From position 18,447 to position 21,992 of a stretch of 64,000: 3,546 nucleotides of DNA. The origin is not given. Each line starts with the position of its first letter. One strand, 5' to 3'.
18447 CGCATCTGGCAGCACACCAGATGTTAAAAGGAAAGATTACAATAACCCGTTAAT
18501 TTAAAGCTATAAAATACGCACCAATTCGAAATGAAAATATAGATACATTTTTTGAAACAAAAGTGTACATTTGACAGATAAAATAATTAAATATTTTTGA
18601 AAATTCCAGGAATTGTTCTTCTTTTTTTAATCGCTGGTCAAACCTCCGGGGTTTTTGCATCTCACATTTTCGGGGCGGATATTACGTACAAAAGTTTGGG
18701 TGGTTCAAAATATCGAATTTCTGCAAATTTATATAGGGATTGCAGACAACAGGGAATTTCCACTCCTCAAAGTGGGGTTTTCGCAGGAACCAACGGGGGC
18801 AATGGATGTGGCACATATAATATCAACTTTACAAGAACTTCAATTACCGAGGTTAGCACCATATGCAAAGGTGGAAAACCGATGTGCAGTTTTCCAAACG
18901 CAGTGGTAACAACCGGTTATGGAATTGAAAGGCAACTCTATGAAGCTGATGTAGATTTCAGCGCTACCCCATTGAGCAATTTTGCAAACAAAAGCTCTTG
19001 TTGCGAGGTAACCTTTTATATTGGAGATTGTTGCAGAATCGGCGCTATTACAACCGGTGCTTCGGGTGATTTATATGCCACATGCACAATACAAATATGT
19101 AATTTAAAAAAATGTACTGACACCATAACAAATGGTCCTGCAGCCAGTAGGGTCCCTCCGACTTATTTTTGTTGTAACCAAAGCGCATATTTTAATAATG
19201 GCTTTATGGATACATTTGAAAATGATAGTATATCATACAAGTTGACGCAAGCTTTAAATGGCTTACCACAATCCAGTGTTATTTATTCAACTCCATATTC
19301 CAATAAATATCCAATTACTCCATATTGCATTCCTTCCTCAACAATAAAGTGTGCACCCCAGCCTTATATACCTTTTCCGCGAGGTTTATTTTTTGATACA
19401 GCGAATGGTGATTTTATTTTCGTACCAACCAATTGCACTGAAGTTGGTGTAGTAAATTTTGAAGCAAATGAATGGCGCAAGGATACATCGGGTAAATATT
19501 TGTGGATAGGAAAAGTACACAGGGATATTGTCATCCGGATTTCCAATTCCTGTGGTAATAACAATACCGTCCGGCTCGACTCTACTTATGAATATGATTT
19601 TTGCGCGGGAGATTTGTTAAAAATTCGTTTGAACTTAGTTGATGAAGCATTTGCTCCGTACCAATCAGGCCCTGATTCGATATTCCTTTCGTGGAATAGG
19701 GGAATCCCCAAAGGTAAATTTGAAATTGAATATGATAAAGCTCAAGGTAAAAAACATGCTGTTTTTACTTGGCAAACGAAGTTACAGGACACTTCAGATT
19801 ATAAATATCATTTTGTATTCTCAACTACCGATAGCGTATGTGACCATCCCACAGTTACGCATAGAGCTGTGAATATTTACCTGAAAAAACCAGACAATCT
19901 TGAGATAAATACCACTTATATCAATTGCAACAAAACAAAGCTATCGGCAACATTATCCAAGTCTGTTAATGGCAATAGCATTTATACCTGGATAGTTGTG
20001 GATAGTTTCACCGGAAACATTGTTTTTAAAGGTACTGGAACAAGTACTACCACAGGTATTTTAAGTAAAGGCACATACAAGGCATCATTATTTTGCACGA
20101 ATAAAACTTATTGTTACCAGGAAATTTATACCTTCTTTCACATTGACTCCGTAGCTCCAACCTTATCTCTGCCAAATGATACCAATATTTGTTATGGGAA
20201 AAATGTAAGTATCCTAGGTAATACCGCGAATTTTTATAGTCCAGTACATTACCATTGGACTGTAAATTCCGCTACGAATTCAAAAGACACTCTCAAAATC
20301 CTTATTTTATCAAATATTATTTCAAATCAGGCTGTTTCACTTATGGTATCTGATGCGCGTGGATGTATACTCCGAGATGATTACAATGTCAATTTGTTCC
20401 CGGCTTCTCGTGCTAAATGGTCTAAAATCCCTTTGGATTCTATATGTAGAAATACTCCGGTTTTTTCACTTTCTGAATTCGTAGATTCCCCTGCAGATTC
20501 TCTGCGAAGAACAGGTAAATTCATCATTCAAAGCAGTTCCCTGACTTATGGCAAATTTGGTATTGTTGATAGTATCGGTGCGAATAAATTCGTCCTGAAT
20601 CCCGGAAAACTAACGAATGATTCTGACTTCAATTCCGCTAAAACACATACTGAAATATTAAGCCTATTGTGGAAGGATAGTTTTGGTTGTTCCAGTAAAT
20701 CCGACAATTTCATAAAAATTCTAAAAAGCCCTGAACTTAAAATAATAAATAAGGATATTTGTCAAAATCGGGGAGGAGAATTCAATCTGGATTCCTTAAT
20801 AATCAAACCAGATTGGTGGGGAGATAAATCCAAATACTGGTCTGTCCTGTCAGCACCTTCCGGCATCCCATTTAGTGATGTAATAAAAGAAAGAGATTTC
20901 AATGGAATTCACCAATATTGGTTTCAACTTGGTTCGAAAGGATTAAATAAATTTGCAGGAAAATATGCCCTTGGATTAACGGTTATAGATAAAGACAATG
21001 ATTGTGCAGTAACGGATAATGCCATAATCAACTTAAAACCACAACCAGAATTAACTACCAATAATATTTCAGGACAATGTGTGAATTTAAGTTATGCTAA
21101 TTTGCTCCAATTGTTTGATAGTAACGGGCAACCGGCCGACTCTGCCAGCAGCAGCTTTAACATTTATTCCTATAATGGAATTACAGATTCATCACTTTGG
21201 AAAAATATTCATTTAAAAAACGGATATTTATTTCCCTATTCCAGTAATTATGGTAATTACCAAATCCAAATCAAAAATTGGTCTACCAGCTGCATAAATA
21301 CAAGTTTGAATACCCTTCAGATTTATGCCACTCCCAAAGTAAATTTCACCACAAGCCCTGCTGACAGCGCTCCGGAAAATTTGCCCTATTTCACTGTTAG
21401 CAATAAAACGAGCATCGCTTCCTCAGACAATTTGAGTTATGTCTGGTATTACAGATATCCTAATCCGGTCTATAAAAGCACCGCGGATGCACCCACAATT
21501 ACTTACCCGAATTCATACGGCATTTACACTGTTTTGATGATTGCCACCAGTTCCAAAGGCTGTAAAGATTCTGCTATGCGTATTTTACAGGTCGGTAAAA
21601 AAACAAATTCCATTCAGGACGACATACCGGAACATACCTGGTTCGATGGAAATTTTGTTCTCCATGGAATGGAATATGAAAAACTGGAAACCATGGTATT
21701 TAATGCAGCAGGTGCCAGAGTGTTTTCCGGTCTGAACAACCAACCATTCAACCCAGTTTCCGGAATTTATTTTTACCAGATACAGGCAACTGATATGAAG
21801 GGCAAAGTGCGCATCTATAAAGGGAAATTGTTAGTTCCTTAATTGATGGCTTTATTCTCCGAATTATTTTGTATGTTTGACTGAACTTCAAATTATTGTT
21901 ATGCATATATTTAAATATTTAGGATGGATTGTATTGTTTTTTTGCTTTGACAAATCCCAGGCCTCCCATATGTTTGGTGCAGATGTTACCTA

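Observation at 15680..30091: Five tandem, same-strand paralogs of a large cysteine-rich T9SS cargo protein next to gldAFG/sprA, candidate undescribed adhesin system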

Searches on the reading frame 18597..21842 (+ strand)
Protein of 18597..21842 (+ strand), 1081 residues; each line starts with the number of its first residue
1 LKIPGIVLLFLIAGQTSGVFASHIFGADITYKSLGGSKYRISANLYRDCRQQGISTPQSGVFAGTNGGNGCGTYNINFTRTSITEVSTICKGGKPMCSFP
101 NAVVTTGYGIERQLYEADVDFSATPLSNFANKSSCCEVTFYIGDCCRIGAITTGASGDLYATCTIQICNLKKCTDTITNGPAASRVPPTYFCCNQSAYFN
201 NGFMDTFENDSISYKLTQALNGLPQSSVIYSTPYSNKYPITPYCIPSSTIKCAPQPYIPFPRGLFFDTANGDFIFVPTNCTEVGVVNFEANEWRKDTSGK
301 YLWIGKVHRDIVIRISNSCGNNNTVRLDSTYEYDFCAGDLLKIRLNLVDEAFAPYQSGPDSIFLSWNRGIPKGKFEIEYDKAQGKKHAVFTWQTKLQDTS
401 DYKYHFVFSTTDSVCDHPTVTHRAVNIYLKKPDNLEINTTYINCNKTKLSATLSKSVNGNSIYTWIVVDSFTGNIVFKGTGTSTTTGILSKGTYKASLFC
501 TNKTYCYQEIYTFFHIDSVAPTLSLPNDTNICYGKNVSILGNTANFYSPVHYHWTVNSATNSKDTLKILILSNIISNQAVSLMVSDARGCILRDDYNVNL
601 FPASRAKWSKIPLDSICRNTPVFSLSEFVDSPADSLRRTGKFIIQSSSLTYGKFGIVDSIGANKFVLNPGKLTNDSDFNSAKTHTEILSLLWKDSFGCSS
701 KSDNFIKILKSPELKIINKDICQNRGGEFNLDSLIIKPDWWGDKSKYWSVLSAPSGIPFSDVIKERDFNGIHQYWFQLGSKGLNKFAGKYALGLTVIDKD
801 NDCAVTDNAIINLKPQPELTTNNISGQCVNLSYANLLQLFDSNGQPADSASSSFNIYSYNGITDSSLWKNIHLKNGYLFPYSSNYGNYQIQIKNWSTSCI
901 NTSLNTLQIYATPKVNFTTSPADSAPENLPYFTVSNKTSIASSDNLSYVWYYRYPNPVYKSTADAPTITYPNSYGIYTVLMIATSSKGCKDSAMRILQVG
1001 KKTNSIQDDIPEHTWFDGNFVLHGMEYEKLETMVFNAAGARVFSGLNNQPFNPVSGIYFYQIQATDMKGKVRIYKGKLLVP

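Call 4: search_protein_families(library=pfam, proteins=[window:18597-21842:+], max_evalue=0.1)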
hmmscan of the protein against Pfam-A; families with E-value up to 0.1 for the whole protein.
window:18597-21842:+ (1081 aa): 1 family
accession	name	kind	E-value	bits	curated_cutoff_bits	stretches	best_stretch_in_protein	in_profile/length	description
PF18207.7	LIFR_N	-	0.018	15.8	24.1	0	391-446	16-69/79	Leukemia inhibitory factor receptor N-terminal domain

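Call 5: search_protein_families(library=ncbifam, proteins=[window:18597-21842:+], max_evalue=0.1)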
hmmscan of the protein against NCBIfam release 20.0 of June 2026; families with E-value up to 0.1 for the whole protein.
window:18597-21842:+ (1081 aa): 1 family
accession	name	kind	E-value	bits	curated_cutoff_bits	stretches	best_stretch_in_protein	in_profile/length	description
NF011171.0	PRK14573.1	equivalog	0.051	11.4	1015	1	99-169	170-241/809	bifunctional UDP-N-acetylmuramate--L-alanine ligase/D-alanine--D-alanine ligase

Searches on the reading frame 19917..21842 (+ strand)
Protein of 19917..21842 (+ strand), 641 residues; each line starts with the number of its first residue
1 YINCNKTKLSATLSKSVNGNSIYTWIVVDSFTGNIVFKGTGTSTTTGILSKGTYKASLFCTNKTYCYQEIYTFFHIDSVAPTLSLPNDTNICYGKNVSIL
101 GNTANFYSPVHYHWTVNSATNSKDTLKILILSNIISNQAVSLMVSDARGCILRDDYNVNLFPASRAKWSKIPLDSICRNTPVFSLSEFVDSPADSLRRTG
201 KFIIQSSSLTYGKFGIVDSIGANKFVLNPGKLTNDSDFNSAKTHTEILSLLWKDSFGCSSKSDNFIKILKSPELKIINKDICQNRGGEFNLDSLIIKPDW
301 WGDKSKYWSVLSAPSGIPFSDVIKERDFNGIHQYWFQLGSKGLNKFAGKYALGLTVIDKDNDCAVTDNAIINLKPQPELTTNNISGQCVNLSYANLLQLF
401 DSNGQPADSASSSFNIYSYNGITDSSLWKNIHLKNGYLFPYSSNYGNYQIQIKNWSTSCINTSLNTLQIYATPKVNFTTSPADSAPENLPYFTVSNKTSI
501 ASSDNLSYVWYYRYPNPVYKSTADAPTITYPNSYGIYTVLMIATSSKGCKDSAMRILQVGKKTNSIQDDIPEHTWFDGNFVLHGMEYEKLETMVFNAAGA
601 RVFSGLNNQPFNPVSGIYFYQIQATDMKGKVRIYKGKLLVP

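Call 66: search_solved_structures(query=window:19917-21842:+, max_evalue=1)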
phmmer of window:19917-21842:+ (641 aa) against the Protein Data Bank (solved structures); distinct sequences matched with E-value up to 1: 1.
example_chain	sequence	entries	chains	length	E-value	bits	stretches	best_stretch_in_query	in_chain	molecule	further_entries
29zv_B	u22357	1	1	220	0.81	10.9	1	370-430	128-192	Fc_ChainB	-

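Call 67: search_protein_families(library=pfam, proteins=[window:19917-21842:+], max_evalue=1)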
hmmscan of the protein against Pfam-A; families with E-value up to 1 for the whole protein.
window:19917-21842:+ (641 aa): 1 family
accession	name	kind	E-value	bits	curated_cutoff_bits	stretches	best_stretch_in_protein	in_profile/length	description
PF18911.6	PKD_4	-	0.056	13.9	27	0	473-552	4-77/85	PKD domain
